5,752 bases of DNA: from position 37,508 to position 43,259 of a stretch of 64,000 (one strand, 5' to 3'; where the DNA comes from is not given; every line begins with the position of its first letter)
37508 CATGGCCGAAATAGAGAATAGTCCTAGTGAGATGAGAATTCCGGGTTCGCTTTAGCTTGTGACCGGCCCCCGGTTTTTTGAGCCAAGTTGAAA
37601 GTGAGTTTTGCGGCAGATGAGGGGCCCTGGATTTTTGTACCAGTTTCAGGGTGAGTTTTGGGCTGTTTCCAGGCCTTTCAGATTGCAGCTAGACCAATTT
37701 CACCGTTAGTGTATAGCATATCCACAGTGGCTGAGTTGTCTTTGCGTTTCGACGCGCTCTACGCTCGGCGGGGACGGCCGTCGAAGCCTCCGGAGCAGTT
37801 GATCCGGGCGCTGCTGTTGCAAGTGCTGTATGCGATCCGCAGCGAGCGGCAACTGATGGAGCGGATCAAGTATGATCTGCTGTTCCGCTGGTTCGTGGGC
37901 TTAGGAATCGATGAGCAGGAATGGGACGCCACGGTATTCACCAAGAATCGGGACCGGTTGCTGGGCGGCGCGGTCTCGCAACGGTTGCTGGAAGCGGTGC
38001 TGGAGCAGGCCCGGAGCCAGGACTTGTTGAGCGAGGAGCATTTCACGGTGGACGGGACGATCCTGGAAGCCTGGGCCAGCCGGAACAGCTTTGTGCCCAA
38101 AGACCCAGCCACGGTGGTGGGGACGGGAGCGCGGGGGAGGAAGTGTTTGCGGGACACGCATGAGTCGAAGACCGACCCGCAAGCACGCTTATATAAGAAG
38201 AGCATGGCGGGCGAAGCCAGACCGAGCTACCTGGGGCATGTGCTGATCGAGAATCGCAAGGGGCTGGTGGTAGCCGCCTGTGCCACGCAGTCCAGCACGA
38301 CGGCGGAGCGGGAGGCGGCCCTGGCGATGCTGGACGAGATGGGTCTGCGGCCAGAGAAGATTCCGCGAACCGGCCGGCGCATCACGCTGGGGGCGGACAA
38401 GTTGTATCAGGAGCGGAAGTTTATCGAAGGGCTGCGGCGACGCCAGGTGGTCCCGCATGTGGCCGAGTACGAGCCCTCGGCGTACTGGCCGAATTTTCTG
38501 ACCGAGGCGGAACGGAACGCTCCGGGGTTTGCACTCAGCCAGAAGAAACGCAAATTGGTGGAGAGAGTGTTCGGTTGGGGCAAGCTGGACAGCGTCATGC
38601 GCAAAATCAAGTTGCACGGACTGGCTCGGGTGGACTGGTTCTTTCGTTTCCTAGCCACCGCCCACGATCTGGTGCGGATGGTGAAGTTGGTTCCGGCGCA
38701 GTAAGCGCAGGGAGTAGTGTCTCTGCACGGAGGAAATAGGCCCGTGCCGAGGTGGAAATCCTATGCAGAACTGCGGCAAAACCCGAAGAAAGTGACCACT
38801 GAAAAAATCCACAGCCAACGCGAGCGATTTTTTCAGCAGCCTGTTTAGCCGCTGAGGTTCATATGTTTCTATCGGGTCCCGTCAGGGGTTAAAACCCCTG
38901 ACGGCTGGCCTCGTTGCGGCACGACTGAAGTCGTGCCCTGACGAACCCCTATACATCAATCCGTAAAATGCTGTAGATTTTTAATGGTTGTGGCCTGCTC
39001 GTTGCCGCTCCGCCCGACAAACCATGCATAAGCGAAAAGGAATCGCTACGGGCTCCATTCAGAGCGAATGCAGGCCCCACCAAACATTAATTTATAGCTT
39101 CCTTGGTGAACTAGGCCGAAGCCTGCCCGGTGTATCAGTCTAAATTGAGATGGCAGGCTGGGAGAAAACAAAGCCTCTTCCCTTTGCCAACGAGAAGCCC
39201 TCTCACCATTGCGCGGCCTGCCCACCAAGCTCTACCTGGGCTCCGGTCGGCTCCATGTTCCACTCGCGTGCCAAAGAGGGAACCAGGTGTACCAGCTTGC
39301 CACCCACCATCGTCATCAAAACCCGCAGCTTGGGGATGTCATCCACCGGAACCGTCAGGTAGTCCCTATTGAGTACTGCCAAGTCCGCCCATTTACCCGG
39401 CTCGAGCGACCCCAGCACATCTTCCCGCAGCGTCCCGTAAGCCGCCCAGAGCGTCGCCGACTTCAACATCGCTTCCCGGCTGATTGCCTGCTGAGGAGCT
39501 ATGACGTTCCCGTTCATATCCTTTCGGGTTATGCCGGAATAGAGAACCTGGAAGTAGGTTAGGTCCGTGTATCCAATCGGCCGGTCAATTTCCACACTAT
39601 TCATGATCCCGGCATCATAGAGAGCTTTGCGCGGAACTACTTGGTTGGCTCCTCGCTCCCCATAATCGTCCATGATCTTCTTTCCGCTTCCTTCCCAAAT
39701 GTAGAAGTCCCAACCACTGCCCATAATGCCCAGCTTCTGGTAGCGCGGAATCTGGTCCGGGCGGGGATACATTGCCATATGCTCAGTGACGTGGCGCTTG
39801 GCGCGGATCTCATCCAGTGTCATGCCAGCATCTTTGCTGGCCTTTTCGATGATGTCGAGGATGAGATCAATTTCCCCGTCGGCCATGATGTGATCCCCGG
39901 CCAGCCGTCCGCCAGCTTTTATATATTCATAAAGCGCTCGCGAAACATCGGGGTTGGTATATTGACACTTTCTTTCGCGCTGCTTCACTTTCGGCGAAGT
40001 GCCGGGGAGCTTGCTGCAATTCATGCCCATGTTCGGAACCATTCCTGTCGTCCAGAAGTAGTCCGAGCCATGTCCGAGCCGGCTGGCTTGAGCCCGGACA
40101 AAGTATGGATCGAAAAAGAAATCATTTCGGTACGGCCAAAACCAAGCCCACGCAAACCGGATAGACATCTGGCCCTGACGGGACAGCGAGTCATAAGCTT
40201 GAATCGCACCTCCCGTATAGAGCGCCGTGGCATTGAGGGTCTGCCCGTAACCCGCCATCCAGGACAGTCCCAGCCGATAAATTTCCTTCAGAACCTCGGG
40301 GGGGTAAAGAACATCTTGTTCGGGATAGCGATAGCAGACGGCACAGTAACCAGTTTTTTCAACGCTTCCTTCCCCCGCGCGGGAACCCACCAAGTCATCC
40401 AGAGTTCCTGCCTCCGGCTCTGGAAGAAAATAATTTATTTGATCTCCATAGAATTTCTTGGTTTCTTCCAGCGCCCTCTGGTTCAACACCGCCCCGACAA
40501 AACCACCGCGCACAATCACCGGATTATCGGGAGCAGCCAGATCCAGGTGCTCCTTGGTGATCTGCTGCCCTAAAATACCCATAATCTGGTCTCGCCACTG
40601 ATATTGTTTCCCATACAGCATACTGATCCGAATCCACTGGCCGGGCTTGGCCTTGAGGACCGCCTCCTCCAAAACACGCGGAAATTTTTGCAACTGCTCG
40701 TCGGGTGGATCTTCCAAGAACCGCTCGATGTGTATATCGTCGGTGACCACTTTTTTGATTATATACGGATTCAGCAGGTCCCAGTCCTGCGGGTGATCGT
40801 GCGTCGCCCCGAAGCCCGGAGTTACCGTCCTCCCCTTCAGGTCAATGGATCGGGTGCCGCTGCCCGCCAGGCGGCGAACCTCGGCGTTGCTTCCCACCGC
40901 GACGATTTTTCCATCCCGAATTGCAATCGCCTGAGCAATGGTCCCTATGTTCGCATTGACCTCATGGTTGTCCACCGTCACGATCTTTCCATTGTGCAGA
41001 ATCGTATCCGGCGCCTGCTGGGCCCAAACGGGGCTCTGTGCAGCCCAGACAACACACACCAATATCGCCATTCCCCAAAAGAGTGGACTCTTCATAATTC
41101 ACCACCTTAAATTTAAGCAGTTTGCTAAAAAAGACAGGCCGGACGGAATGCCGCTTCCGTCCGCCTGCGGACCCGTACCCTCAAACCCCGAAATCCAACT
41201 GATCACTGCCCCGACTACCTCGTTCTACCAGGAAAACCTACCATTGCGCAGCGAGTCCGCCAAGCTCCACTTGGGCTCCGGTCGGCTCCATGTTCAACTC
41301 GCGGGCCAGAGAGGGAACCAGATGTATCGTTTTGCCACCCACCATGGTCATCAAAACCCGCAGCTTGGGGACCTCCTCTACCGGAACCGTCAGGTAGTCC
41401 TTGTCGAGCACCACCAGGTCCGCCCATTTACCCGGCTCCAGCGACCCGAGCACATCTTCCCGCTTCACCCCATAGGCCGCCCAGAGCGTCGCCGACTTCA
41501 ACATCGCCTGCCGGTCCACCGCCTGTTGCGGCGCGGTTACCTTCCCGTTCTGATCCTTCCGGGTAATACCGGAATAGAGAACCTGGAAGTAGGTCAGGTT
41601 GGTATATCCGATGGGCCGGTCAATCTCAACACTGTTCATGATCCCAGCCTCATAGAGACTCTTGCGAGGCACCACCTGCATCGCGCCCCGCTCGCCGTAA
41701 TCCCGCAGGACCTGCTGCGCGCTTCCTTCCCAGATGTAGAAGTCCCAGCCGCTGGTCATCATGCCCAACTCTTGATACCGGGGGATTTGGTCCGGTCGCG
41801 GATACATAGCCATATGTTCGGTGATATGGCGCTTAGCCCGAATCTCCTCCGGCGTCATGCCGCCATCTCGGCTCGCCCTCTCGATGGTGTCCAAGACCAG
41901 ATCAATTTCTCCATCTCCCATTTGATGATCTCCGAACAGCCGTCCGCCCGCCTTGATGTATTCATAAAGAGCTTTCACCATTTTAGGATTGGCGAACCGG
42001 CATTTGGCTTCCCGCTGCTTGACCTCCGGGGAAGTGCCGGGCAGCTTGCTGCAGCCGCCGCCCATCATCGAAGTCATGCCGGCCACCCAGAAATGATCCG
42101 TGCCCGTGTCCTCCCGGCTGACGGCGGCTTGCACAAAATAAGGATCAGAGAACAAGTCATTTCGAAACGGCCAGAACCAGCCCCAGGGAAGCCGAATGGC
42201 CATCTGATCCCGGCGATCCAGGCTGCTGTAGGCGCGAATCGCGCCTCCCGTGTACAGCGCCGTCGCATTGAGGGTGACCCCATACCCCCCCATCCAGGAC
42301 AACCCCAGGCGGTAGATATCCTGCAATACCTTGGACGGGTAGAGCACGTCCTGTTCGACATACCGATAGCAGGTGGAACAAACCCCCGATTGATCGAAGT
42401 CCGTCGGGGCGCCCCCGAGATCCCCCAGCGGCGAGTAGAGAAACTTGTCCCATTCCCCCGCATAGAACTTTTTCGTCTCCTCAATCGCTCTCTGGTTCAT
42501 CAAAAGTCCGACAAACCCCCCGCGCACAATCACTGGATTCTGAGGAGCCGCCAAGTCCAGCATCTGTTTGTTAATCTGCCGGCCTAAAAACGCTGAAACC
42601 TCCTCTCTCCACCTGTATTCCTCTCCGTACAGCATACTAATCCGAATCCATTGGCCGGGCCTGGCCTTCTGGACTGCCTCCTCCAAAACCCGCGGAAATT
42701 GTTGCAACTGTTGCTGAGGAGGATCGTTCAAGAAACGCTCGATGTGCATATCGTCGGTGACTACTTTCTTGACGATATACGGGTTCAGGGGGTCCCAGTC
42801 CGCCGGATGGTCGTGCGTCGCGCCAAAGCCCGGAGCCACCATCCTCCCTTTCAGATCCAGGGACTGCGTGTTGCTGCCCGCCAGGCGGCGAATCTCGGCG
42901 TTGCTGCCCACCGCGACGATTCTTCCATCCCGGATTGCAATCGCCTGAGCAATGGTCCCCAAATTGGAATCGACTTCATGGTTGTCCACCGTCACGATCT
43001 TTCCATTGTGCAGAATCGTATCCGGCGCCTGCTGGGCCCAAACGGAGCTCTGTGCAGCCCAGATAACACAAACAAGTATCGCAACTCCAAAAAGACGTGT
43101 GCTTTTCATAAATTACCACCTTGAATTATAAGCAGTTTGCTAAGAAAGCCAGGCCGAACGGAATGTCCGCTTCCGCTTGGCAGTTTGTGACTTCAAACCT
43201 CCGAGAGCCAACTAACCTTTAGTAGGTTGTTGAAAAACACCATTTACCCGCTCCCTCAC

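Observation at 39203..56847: TonB-dependent receptor followed by seven tandem, diversifying secreted amidohydrolase paralogues: a candidate uptake-plus-hydrolase battery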

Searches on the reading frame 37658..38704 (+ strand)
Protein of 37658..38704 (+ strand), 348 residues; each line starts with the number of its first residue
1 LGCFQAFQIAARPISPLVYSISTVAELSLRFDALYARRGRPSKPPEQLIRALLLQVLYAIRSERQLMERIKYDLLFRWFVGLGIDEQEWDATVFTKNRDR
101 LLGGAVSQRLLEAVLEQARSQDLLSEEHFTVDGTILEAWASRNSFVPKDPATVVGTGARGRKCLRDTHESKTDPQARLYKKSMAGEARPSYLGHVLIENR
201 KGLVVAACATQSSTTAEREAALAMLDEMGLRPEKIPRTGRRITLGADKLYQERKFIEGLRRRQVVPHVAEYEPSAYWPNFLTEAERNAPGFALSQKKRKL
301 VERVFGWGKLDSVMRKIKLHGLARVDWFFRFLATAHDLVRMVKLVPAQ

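Call 8: search_protein_families(library=pfam, proteins=[window:37658-38704:+])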
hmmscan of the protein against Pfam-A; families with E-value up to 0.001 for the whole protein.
window:37658-38704:+ (348 aa): 3 families
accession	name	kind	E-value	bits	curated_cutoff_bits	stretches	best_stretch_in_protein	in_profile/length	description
PF05598.16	DUF772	-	5.1e-23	81.3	23.1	1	39-113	1-73/74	Transposase domain (DUF772)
PF01609.27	DDE_Tnp_1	-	1.2e-06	28.9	23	1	178-325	24-187/200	Transposase DDE domain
PF13751.12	DDE_Tnp_1_6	-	0.00022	21.9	25.1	1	289-341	72-124/125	Transposase DDE domain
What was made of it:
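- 37658..38704 (+): IS5-like transposase bordering the distal end of the array. Pfam DUF772 + DDE_Tnp_1 (call 8).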

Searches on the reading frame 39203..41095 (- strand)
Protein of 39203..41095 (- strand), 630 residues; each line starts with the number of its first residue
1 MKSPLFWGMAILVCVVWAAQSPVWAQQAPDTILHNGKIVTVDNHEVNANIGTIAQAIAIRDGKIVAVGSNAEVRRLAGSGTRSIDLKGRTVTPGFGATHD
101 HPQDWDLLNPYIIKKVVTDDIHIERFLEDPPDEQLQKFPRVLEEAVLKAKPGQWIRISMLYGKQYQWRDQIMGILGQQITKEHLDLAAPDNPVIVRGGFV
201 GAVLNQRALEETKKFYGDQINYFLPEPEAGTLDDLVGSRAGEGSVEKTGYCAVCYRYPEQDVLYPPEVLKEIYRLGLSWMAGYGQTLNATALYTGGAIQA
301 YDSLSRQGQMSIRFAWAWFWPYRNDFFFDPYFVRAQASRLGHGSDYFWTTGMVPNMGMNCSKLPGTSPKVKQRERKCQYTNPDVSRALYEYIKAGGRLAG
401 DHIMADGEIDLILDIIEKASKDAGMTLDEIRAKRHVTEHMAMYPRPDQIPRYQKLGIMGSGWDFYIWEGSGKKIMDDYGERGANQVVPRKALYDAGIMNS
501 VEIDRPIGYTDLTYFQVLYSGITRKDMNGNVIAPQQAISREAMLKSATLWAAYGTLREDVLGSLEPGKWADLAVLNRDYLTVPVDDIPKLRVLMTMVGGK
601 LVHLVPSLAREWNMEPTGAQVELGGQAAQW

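Call 4: search_protein_families(library=pfam, proteins=[window:39203-41095:-])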
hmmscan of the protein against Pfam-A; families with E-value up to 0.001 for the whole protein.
window:39203-41095:- (630 aa): 3 families
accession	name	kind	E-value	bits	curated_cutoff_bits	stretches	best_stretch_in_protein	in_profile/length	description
PF07969.17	Amidohydro_3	-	6e-31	108.9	29.7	1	84-603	3-472/472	Amidohydrolase family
PF01979.26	Amidohydro_1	-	5.4e-05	23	25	1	535-602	278-345/345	Amidohydrolase family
PF22039.1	HUTI_composite_bact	-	0.00029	20.8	25.5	1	56-75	2-21/26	Imidazolonepropionase-like composite domain, bacteria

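Call 13: search_protein_families(library=ncbifam, proteins=[window:39203-41095:-], max_evalue=0.001)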
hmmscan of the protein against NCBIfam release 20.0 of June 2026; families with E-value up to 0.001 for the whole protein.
window:39203-41095:- (630 aa): 16 families
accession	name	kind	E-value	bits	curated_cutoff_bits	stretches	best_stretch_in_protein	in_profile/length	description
NF006056.0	PRK08204.1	subfamily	5.2e-14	51.9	391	2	523-586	322-391/449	hypothetical protein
TIGR01224.1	hutI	equivalog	3.2e-09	36.1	298.15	1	55-102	4-49/377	imidazolonepropionase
NF006055.0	PRK08203.1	equivalog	4.3e-08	32.1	532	0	31-101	7-70/455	8-oxoguanine deaminase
NF006549.0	PRK09045.1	equivalog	1.7e-07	30.2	540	0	535-577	338-380/444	TRZ/ATZ family hydrolase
NF051886.1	XaaProDiPepCaul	equivalog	5.3e-07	29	500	0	54-105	18-67/398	Xaa-Pro dipeptidase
NF005557.0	PRK07228.1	equivalog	6.9e-07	28.3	522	0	31-101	3-64/445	5'-deoxyadenosine deaminase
NF006689.0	PRK09237.1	equivalog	1.5e-06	27.1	371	1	30-101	4-65/383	amidohydrolase/deacetylase family metallohydrolase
NF006560.0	PRK09061.1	subfamily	6.6e-06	24.7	340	1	16-104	13-89/517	amidohydrolase family protein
NF006679.0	PRK09228.1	subfamily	1.5e-05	23.9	351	0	55-101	32-78/433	guanine deaminase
TIGR03314.1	Se_ssnA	subfamily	3e-05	23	455.5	1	32-101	2-66/441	putative selenium metabolism protein SsnA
NF005540.0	PRK07203.1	equivalog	0.00011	21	444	1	32-101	3-67/444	putative aminohydrolase SsnA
TIGR01178.1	ade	equivalog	0.00022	19.8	472.5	0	31-101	2-58/552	adenine deaminase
NF011990.0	PRK15446.2-6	subfamily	0.00035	19.4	233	0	33-99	5-63/390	alpha-D-ribose 1-methylphosphonate 5-triphosphate diphosphatase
TIGR02967.1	guan_deamin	equivalog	0.00036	19.6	375.4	0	56-107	8-59/401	guanine deaminase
NF009941.0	PRK13404.1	subfamily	0.00039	19.2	647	1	29-101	4-62/478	dihydropyrimidinase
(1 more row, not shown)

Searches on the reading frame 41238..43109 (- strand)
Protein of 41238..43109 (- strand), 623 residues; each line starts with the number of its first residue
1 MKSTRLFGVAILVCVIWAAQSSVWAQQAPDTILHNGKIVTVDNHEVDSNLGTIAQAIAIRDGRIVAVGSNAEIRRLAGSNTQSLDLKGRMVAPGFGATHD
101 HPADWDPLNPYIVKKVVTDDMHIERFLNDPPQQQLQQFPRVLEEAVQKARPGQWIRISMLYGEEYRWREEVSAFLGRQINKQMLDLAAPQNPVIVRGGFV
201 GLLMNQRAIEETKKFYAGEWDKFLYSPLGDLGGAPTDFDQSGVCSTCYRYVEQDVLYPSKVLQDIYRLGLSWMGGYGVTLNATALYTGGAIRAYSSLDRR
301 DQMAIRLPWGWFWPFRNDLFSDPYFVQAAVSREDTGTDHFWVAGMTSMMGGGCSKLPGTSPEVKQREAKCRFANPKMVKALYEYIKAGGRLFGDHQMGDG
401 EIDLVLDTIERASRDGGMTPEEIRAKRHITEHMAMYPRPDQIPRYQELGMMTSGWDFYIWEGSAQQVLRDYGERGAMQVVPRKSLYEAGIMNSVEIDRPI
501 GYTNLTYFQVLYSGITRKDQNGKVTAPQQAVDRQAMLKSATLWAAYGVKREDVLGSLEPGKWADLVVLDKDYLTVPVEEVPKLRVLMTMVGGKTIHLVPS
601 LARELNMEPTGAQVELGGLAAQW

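Call 4: search_protein_families(library=pfam, proteins=[window:41238-43109:-])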
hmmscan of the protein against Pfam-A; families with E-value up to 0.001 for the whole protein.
window:41238-43109:- (623 aa): 3 families
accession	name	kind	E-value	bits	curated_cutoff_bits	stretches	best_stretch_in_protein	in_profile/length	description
PF07969.17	Amidohydro_3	-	9.8e-28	98.3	29.7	1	84-595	3-471/472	Amidohydrolase family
PF01979.26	Amidohydro_1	-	1.3e-06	28.4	25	1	528-594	278-344/345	Amidohydrolase family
PF22039.1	HUTI_composite_bact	-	0.00017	21.6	25.5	1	56-75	2-21/26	Imidazolonepropionase-like composite domain, bacteria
